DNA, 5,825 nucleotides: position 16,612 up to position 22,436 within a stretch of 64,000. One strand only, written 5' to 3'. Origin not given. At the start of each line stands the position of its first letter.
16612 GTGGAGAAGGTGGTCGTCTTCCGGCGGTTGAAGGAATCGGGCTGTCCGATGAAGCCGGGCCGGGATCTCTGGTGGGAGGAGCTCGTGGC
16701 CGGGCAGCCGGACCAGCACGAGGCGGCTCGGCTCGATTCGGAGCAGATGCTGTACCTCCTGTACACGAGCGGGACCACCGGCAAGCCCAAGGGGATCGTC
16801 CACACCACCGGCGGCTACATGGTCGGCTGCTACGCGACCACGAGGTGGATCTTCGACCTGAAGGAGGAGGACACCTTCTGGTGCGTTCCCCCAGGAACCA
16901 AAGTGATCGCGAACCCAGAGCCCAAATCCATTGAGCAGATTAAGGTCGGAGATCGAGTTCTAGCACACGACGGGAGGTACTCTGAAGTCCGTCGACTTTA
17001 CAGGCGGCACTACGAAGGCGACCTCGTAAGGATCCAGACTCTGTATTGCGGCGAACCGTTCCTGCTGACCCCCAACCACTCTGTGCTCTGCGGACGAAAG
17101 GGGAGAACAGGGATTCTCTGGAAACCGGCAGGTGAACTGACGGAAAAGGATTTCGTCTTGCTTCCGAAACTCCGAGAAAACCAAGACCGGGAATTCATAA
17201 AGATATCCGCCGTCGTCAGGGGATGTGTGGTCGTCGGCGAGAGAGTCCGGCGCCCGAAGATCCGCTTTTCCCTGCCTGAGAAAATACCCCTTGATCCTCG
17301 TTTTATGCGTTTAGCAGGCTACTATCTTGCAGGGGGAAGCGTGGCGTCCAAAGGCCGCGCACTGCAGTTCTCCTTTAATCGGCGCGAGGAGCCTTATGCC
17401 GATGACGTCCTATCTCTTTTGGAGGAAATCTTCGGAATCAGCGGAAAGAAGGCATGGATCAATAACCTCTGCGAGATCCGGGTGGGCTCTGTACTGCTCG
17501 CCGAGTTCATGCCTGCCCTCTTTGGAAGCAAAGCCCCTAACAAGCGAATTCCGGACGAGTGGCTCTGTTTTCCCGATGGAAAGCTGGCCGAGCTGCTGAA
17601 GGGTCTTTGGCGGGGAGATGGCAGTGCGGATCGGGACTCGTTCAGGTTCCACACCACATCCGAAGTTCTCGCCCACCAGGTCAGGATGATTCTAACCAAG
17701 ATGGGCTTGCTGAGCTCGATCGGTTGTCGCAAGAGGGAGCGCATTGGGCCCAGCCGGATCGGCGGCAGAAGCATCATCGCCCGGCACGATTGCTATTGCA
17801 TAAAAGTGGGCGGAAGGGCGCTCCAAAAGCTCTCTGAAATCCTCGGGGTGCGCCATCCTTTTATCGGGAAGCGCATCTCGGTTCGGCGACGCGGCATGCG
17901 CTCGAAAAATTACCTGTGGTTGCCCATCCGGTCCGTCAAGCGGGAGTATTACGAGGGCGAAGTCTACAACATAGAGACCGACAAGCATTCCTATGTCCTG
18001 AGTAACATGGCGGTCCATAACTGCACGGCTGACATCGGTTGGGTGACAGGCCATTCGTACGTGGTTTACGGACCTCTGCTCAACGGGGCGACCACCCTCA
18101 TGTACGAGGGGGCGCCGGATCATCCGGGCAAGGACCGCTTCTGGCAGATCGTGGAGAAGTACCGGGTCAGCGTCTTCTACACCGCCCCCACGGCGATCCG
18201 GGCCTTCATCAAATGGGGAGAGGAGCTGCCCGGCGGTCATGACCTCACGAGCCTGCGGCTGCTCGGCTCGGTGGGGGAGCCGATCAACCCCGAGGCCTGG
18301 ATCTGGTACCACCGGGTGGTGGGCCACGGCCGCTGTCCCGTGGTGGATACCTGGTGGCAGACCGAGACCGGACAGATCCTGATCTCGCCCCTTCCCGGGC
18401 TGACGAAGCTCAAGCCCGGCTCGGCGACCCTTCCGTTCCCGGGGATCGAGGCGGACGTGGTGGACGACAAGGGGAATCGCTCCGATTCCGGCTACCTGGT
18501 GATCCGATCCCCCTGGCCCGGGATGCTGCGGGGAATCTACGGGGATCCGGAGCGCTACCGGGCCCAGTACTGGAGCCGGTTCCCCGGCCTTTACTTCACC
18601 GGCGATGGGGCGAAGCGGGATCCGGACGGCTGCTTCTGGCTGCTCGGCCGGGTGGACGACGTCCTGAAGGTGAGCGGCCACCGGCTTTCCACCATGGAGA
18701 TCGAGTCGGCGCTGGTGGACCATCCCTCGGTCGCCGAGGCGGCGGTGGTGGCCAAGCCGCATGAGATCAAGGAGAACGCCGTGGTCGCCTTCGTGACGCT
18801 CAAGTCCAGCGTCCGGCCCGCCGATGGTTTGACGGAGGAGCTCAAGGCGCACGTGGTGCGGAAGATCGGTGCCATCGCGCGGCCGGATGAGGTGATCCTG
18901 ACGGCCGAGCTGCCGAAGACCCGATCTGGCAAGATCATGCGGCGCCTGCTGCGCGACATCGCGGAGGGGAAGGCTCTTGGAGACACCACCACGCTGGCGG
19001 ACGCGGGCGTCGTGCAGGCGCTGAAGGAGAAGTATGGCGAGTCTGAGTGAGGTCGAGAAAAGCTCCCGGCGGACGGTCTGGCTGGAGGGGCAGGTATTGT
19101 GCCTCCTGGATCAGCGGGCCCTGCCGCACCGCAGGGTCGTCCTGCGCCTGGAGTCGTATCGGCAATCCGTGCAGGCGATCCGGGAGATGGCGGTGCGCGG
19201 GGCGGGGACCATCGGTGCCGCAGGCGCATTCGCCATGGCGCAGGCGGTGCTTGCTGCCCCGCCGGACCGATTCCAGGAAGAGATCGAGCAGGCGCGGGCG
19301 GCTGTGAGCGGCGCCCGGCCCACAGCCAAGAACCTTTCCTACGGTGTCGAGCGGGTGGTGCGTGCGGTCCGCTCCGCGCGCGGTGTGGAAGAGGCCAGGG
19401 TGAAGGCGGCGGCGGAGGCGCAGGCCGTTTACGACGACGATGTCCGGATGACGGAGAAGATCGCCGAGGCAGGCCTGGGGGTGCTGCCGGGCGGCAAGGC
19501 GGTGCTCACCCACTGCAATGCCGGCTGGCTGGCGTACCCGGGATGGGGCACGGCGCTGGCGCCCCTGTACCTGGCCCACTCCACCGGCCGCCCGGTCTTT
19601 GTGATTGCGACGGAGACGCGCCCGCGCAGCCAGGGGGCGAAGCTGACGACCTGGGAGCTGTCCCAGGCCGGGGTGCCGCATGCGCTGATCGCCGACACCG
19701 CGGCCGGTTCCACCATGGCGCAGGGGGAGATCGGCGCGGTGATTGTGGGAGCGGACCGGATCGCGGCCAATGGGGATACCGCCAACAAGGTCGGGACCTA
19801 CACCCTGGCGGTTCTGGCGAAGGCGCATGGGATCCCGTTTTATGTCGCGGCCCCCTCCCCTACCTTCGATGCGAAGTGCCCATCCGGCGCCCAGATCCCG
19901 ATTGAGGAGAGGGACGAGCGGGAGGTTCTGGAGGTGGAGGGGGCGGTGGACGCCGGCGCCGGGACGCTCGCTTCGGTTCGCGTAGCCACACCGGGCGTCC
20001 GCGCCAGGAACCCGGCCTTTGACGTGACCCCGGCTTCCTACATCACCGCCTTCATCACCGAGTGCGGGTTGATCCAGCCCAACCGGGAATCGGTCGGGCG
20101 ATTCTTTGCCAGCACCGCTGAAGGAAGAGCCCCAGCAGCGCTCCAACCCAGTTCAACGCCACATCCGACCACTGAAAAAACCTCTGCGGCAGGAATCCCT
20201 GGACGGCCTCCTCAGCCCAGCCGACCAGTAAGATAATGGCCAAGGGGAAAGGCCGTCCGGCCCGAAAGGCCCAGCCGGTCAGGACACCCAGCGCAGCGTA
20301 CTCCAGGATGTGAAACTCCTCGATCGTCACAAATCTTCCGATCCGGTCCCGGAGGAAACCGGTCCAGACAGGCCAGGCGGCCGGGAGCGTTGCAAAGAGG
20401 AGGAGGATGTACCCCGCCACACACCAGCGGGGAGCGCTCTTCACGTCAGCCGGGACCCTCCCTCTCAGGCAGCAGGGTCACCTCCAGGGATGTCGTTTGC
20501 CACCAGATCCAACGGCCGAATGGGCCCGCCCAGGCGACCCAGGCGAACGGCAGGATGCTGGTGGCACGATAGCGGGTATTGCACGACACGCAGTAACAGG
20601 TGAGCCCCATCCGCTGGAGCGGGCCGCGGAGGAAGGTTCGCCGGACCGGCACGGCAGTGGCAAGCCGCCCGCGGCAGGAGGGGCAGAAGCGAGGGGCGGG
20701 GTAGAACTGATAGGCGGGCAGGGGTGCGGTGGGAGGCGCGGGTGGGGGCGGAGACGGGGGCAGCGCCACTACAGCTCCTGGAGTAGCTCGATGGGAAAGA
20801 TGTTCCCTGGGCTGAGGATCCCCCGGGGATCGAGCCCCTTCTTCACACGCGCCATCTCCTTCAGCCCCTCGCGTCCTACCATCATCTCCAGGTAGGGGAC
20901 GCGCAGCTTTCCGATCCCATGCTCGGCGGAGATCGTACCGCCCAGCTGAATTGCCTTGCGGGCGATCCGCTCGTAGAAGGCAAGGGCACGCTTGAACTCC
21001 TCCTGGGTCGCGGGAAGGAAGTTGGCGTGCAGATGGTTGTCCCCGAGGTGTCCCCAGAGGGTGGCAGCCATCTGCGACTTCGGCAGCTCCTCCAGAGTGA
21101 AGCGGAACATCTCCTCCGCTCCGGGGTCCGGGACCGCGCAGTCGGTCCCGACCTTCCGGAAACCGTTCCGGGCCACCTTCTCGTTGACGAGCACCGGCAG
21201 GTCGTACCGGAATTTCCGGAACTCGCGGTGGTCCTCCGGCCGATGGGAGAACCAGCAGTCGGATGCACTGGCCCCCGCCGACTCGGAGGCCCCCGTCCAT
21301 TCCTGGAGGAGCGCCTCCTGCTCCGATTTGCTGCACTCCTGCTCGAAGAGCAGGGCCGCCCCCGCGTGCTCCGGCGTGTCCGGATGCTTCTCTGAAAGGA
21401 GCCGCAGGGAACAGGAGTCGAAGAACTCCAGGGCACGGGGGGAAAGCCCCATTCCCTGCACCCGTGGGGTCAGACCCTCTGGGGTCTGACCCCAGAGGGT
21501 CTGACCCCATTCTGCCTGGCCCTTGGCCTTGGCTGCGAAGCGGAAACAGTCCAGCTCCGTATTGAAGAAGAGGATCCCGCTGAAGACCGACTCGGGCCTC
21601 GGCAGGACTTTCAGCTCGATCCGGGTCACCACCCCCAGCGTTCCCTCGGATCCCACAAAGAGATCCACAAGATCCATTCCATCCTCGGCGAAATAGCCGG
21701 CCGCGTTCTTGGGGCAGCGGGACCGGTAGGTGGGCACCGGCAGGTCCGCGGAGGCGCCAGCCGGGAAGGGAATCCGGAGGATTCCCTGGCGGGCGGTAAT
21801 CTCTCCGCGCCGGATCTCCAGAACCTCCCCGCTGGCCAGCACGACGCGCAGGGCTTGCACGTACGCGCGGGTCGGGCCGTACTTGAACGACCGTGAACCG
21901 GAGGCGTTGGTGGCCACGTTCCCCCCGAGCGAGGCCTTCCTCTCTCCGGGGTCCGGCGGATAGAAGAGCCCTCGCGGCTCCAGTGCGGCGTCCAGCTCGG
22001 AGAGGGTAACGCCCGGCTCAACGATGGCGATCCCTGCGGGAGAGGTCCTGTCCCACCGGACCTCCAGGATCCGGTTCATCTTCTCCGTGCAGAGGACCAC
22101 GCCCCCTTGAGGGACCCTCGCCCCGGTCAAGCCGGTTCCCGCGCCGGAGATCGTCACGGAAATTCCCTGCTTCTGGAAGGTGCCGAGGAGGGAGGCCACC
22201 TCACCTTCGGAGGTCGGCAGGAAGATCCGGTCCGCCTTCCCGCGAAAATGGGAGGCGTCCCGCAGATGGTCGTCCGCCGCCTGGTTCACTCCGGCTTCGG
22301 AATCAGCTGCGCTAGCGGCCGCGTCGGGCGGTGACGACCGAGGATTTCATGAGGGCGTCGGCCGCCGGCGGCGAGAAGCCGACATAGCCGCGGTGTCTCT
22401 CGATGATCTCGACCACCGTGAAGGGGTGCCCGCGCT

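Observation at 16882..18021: Canonical full-size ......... intein interrupting acetyl-CoA synthetase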

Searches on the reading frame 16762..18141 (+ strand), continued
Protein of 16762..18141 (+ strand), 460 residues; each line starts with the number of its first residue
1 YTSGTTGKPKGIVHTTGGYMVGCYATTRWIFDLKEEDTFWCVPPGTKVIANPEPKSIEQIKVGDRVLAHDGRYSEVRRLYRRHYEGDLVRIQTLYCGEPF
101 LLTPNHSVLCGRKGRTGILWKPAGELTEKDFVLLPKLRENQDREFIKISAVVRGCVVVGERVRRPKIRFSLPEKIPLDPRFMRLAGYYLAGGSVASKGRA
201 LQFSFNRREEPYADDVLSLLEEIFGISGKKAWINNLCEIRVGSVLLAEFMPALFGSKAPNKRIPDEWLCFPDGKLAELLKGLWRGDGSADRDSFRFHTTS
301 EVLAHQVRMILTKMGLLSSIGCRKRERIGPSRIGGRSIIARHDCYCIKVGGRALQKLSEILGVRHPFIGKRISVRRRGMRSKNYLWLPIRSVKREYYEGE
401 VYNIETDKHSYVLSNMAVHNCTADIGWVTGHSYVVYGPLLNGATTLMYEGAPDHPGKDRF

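Call 66: fold_search(model_id=the predicted structure, library=pdb)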
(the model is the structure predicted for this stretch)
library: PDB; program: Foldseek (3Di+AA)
matches with E <= 10: 652; with E <= 0.001: 68
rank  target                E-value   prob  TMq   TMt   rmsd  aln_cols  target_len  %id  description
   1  7qsu                  3.5e-21  1.00  0.68  0.71   6.0       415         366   20  Crystal structure of homing endonuclease-associated TliVMA intein (C1A, d333-339) (released 2022-03-30)
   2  7qss                  9.9e-20  1.00  0.69  0.61   6.7       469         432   19  Crystal structure of homing endonuclease-associated TliVMA intein (C1A) (released 2022-03-30)
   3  2cw7                  4.2e-17  1.00  0.65  0.48   9.6       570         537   15  Crystal structure of intein homing endonuclease II (released 2006-04-18)
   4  7qst                  2.3e-16  1.00  0.61  0.64   7.3       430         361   17  Crystal structure of homing endonuclease-associated PhoVMA intein (C1A) (released 2022-03-30)
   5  1vde_A                2.9e-16  1.00  0.56  0.51   8.5       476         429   14  PI-SCEI, A HOMING ENDONUCLEASE WITH PROTEIN SPLICING ACTIVITY (released 1998-04-08)
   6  1vde_B                4.6e-16  1.00  0.57  0.51   8.5       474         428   14  PI-SCEI, A HOMING ENDONUCLEASE WITH PROTEIN SPLICING ACTIVITY (released 1998-04-08)
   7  1lws_A                3.1e-15  1.00  0.57  0.52   8.7       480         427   13  Crystal structure of the intein homing endonuclease PI-SceI bound to its recognition sequence (released 2002-09-27)
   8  1ef0_A                3.9e-15  1.00  0.57  0.52   8.1       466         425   14  CRYSTAL STRUCTURE OF PI-SCEI MINIPRECURSOR (released 2000-06-07)
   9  1lwt_A                2.1e-14  1.00  0.58  0.51   8.8       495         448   13  Crystal structure of the intein homing endonuclease PI-SceI bound to its substrate DNA (Ca2+ free) (released 2002-09-27)
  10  1jva_B                5.8e-14  1.00  0.56  0.51   8.3       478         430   12  CRYSTAL STRUCTURE OF THE VMA1-DERIVED ENDONUCLEASE BEARING THE N AND C EXTEIN PROPEPTIDES (released 2002-08-29)
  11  1dfa                  2.0e-13  1.00  0.57  0.54   7.5       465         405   15  CRYSTAL STRUCTURE OF PI-SCEI IN C2 SPACE GROUP (released 1999-12-08)
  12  1jva_A                5.7e-13  1.00  0.56  0.51   9.0       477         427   13  CRYSTAL STRUCTURE OF THE VMA1-DERIVED ENDONUCLEASE BEARING THE N AND C EXTEIN PROPEPTIDES (released 2002-08-29)
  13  1um2_B                7.5e-13  1.00  0.56  0.52   8.4       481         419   13  Crystal Structure of the Vma1-Derived Endonuclease with the Ligated Extein Segment (released 2004-09-22)
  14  1dq3                  2.4e-12  1.00  0.61  0.52   8.2       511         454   13  CRYSTAL STRUCTURE OF AN ARCHAEAL INTEIN-ENCODED HOMING ENDONUCLEASE PI-PFUI (released 2000-07-05)
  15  1um2_A                3.1e-12  1.00  0.56  0.51   8.8       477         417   13  Crystal Structure of the Vma1-Derived Endonuclease with the Ligated Extein Segment (released 2004-09-22)
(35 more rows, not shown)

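Call 68: list_cluster_members(proteins=[P0302, P0303, P0305, P0026, P0056, P0033, P0032, P0027, P0030, P0048])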
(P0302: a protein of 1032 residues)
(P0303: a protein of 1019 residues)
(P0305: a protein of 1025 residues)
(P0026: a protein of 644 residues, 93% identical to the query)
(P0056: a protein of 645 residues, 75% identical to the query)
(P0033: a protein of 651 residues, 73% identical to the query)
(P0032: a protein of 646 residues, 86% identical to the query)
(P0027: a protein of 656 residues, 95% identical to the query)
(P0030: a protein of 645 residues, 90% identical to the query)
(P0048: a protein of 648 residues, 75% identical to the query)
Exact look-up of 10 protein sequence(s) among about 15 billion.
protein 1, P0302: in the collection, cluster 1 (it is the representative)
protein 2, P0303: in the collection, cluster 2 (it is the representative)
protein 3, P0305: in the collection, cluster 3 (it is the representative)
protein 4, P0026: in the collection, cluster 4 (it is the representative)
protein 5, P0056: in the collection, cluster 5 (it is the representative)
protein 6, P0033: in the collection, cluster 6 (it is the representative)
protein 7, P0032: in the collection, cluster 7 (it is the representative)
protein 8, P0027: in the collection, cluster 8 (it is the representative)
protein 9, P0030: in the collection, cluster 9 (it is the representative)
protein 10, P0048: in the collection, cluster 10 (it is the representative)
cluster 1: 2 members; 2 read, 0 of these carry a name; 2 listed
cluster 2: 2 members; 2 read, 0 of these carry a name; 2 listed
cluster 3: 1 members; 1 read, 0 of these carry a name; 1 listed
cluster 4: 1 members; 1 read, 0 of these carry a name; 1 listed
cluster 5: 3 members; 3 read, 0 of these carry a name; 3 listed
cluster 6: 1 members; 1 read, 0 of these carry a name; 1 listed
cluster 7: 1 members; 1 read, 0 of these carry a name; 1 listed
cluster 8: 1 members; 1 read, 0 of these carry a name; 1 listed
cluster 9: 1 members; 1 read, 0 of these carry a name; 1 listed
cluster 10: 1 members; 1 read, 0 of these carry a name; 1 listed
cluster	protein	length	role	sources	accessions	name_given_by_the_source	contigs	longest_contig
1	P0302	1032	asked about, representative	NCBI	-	-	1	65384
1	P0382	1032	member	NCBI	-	-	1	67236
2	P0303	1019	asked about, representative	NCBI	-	-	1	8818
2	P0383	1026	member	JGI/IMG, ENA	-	-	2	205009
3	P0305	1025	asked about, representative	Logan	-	-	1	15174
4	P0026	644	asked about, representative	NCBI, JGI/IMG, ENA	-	-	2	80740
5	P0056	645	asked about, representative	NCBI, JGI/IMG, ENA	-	-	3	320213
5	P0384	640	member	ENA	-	-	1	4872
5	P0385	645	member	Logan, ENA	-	-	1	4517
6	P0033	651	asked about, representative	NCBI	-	-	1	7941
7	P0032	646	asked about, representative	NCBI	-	-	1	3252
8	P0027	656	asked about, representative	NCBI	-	-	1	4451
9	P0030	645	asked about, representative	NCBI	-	-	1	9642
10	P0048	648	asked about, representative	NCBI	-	-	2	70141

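Call 69: find_related_loci(query=A1, collection=viral_contigs, flank=3000)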
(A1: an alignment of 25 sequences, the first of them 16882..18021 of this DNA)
Query A1 (380 aa) in viral_contigs; peptide patterns used: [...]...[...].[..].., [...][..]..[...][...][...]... (x = any residue, [..] = any of these).
600 stretches matched a pattern (row limit reached: there are more); 82 encode a relative of the query (tblastn E <= 1e-3); the best 80 are kept; 80 distinct loci.
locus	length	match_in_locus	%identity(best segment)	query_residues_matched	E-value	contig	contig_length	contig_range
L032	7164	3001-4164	31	1-380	2e-57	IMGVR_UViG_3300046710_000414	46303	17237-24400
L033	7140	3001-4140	28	1-380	4e-38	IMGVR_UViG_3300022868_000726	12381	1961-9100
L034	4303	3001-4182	28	20-380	3e-34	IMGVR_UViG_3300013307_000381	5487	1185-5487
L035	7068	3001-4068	26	1-380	2e-33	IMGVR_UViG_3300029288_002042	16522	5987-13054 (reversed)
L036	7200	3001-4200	29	1-380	1e-32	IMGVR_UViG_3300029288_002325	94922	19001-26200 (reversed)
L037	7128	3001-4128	28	1-380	1e-31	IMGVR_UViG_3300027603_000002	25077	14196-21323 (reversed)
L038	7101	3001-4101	28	1-380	6e-31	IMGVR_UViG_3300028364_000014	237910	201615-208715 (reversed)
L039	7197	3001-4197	25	1-380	4e-30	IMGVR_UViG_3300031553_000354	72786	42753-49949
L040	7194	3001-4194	25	1-380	4e-30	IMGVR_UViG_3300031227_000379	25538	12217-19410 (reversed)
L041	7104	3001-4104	29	1-380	2e-36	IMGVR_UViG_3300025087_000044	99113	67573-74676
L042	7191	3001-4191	25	1-380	5e-29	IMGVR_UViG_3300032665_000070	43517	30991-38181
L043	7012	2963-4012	25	1-380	4e-28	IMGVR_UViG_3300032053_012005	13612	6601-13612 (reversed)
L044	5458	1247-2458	26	1-380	2e-25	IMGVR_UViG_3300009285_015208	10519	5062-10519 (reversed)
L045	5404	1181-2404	25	1-380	3e-24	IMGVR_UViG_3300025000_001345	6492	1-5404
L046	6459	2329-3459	28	1-380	3e-24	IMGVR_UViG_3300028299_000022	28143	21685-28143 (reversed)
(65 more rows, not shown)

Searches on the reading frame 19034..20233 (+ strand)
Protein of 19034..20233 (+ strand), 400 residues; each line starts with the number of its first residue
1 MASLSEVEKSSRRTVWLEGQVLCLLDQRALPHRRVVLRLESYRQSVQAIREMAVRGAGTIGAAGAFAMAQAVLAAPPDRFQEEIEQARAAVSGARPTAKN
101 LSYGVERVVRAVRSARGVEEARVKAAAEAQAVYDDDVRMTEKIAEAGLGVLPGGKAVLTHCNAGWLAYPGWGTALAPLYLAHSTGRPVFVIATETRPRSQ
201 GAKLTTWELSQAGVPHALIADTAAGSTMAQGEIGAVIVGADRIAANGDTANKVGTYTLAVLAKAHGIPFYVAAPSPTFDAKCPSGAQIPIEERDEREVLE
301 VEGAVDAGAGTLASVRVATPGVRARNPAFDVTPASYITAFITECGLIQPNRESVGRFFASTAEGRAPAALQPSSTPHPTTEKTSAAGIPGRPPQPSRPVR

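Call 28: find_encoding_contigs(protein=window:19034-20233:+, flank=3000, max_places=3)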
Protein window:19034-20233:+ (400 aa): 1 contig read that carries it; 1 place shown.
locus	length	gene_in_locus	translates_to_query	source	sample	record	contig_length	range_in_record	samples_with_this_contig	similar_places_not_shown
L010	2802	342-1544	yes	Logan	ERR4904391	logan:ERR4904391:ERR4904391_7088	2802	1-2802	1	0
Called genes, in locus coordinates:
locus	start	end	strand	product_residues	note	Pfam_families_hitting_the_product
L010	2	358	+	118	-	?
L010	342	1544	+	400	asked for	PF01008:IF-2B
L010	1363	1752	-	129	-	PF04892:VanZ-LLP1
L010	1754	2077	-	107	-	-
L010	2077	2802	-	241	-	?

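Call 40: search_protein_families(library=ncbifam, proteins=[window:19034-20233:+], max_evalue=0.00001)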
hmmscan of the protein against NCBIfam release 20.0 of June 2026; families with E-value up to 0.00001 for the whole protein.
window:19034-20233:+ (400 aa): 8 families
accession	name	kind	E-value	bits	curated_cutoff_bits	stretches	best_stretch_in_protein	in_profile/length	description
NF004326.0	PRK05720.1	subfamily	5.9e-118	393.7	271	1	7-358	6-352/358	s-methyl-5-thioribose-1-phosphate isomerase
TIGR00512.1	salvage_mtnA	equivalog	1.5e-113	379.1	279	1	14-348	2-334/335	S-methyl-5-thioribose-1-phosphate isomerase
TIGR00524.1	eIF-2B_rel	subfamily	1.4e-100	336.4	185.85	1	40-349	2-303/303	S-methyl-5-thioribose-1-phosphate isomerase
NF004700.0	PRK06036.1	equivalog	3.8e-89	299.1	528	1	15-350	5-331/339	S-methyl-5-thioribose-1-phosphate isomerase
NF004436.0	PRK05772.1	equivalog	3.7e-78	263.3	521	1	15-350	20-352/363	S-methyl-5-thioribose-1-phosphate isomerase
TIGR00511.1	ribulose_e2b2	equivalog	5.7e-58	196.5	314.1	1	44-350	4-289/301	ribose 1,5-bisphosphate isomerase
NF006210.0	PRK08335.1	equivalog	9.5e-22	77.5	339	1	46-352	10-274/275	translation initiation factor IF-2B subunit alpha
NF004994.0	PRK06372.1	equivalog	1.1e-11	44.6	249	1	193-278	115-197/253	translation initiation factor IF-2B subunit delta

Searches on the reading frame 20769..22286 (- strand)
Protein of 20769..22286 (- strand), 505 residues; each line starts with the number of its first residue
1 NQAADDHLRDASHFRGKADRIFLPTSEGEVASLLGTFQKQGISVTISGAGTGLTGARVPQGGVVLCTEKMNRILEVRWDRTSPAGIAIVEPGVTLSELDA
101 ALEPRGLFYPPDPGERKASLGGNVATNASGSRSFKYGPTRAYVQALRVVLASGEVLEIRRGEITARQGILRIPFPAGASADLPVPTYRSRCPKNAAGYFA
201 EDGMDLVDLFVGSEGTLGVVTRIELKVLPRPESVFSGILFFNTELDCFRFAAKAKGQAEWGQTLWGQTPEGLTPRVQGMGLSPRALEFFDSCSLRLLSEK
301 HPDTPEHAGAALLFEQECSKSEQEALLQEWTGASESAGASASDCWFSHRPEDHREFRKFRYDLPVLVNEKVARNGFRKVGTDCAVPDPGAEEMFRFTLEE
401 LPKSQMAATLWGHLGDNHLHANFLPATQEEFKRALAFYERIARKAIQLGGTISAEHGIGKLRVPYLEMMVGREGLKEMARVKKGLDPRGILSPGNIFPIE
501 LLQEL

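Call 40: search_protein_families(library=ncbifam, proteins=[window:20769-22286:-], max_evalue=0.00001)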
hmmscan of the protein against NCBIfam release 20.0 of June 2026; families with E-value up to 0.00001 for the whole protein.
window:20769-22286:- (505 aa): 7 families
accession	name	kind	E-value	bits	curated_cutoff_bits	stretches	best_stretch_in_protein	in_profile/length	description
TIGR00387.1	glcD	equivalog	5e-73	246.3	567.9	3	22-168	2-146/413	glycolate oxidase subunit GlcD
NF008408.0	PRK11230.1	equivalog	4.1e-37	127.8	897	2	12-158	50-194/499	glycolate oxidase subunit GlcD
NF049975.1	2HglutDHaseYdiJ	equivalog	1.3e-27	96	1350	1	23-160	57-194/1018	D-2-hydroxyglutarate dehydrogenase YdiJ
NF008439.0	PRK11282.1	equivalog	3.3e-14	52.5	284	0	193-235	142-178/358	glycolate oxidase subunit GlcE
TIGR01679.1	bact_FAD_ox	subfamily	2e-11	43.4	292.25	1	21-162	15-147/419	FAD-linked oxidoreductase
NF053785.1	DcplphribOxDprE1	equivalog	1.6e-10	40.8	500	1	51-159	47-151/449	decaprenylphosphoryl-beta-D-ribose oxidase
TIGR01678.1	FAD_lactone_ox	subfamily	2e-07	30.3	396.8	1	12-160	9-151/438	sugar 1,4-lactone oxidase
